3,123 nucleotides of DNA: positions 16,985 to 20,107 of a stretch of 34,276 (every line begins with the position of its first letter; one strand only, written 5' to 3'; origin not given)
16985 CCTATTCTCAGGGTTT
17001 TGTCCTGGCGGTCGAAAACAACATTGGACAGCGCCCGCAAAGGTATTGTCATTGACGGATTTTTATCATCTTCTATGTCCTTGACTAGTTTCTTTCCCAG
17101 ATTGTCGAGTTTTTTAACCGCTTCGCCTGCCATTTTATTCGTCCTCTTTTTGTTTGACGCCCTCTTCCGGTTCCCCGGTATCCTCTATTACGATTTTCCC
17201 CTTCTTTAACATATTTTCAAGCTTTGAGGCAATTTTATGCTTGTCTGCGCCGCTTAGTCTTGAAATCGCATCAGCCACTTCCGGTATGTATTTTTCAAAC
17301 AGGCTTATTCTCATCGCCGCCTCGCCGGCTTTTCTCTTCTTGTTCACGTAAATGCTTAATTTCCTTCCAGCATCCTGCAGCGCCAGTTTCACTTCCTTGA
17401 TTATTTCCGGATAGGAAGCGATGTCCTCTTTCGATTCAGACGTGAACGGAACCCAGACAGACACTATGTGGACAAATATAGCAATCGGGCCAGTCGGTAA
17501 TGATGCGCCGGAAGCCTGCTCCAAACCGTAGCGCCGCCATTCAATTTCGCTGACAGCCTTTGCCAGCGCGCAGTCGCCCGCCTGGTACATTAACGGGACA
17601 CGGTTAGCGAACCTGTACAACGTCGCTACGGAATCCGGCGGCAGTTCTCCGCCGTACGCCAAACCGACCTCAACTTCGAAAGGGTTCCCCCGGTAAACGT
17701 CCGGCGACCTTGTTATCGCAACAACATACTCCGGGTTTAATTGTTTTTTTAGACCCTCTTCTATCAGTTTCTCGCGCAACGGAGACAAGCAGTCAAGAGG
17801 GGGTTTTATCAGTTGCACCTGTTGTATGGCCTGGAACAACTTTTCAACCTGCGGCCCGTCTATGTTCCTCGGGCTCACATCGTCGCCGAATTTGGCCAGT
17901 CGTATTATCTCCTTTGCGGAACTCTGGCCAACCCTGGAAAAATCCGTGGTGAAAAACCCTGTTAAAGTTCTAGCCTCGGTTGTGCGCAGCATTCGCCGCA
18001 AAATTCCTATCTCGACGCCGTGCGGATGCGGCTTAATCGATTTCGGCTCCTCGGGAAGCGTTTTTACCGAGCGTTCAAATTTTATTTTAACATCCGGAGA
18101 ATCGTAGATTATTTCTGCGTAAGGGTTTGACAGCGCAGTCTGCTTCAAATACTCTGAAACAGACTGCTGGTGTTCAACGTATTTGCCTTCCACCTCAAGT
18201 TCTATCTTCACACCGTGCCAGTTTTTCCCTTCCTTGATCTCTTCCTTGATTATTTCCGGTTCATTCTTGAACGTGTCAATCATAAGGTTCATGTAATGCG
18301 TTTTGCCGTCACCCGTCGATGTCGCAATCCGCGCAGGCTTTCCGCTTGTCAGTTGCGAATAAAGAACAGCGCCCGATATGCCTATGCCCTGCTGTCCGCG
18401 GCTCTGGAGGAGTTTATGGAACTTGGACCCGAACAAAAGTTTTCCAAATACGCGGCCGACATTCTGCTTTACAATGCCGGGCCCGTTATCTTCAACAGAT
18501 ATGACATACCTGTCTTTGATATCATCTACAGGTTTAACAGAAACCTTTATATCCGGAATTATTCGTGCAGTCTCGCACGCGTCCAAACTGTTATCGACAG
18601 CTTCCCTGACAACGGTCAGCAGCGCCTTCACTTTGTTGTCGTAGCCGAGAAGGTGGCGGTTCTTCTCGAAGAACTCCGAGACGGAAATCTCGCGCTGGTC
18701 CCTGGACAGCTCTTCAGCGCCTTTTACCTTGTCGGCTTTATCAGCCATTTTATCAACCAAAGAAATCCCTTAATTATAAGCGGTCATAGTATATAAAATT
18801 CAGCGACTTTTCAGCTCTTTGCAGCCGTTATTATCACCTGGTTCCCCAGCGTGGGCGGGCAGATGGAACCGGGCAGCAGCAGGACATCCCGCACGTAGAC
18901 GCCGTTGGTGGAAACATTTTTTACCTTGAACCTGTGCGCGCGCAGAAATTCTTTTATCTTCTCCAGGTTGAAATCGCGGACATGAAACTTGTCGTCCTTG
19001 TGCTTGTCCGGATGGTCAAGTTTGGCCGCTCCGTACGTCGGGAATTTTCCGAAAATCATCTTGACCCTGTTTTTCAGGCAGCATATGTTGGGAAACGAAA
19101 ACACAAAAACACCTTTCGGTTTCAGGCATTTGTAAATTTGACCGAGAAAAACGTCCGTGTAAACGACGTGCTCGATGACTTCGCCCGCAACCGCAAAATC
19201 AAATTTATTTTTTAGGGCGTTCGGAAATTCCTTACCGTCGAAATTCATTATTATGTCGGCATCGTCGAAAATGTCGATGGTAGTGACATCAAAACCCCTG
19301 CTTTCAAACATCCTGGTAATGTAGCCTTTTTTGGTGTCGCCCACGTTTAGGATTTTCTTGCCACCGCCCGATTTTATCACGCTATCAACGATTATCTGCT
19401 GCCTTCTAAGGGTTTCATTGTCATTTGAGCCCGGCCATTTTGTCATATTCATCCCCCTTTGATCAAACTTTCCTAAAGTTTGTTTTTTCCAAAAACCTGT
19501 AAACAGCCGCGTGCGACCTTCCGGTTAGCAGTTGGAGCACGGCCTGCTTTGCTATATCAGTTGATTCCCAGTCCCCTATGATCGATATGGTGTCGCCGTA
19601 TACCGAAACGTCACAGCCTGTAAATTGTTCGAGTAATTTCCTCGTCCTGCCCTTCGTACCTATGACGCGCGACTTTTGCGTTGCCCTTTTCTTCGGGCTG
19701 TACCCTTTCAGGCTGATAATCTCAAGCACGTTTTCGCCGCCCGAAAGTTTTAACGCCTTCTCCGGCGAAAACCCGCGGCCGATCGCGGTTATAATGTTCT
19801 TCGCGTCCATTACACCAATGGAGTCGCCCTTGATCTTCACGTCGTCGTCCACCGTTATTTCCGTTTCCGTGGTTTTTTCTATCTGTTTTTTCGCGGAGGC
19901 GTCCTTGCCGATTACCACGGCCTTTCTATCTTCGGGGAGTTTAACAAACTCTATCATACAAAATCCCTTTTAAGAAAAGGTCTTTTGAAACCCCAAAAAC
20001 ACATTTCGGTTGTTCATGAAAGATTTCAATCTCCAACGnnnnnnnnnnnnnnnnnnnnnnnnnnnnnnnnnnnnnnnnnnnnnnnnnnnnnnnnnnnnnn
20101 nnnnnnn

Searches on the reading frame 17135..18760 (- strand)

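Call 58: search_protein_families(library=pfam, max_evalue=0.001, proteins=[window:17135-18760:-])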
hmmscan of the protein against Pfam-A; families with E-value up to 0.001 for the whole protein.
window:17135-18760:- (541 aa): 3 families
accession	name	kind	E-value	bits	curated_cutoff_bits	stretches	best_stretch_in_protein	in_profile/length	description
PF09239.17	Topo-VIb_trans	-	2.6e-61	206.5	24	1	320-482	1-157/159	Topoisomerase VI B subunit, transducer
PF02518.31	HATPase_c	-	4.3e-11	43.7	26.4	1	45-154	4-102/111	Histidine kinase-, DNA gyrase B-, and HSP90-like ATPase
PF13589.12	HATPase_c_3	-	7.8e-09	36.1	25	1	49-171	5-115/137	Histidine kinase-, DNA gyrase B-, and HSP90-like ATPase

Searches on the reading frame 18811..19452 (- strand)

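Call 58: search_protein_families(library=pfam, max_evalue=0.001, proteins=[window:18811-19452:-])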
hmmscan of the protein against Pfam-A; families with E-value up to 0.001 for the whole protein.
window:18811-19452:- (213 aa): 4 families
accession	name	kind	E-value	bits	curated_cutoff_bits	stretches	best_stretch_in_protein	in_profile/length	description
PF13489.12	Methyltransf_23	-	2.7e-11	43.9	27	1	32-125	24-123/164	Methyltransferase domain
PF08241.18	Methyltransf_11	-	1.1e-06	29.6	21.2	1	42-118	7-95/95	Methyltransferase domain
PF08242.18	Methyltransf_12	-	1.7e-05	25.9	30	1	76-116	64-98/98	Methyltransferase domain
PF13847.12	Methyltransf_31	-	0.00059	20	27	0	75-122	65-113/145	Methyltransferase domain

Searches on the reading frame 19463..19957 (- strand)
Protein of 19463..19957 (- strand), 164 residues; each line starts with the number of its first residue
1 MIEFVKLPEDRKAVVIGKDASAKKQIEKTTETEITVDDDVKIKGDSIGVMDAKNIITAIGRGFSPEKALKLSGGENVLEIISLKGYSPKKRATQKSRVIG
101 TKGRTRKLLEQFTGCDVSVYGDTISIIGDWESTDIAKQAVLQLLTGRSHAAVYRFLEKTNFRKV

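Call 58: search_protein_families(library=pfam, max_evalue=0.001, proteins=[window:19463-19957:-])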
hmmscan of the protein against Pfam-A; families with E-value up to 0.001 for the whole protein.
window:19463-19957:- (164 aa): 4 families
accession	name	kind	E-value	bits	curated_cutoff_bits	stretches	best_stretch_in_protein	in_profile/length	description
PF00013.35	KH_1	-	1.2e-13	51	21.5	2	94-141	10-65/66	KH domain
PF21800.4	KH_KRR1_2nd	-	4.1e-13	49.6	27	1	79-144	4-71/91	KRR1 small subunit processome component, second KH domain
PF22891.2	KH_PNO1_2nd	-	8.6e-07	29.5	27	1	79-157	6-84/90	Eukaryotic type KH-domain (KH-domain type I) (327.11.2)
PF07650.23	KH_2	-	5.3e-05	23.4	22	0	9-42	33-66/78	KH domain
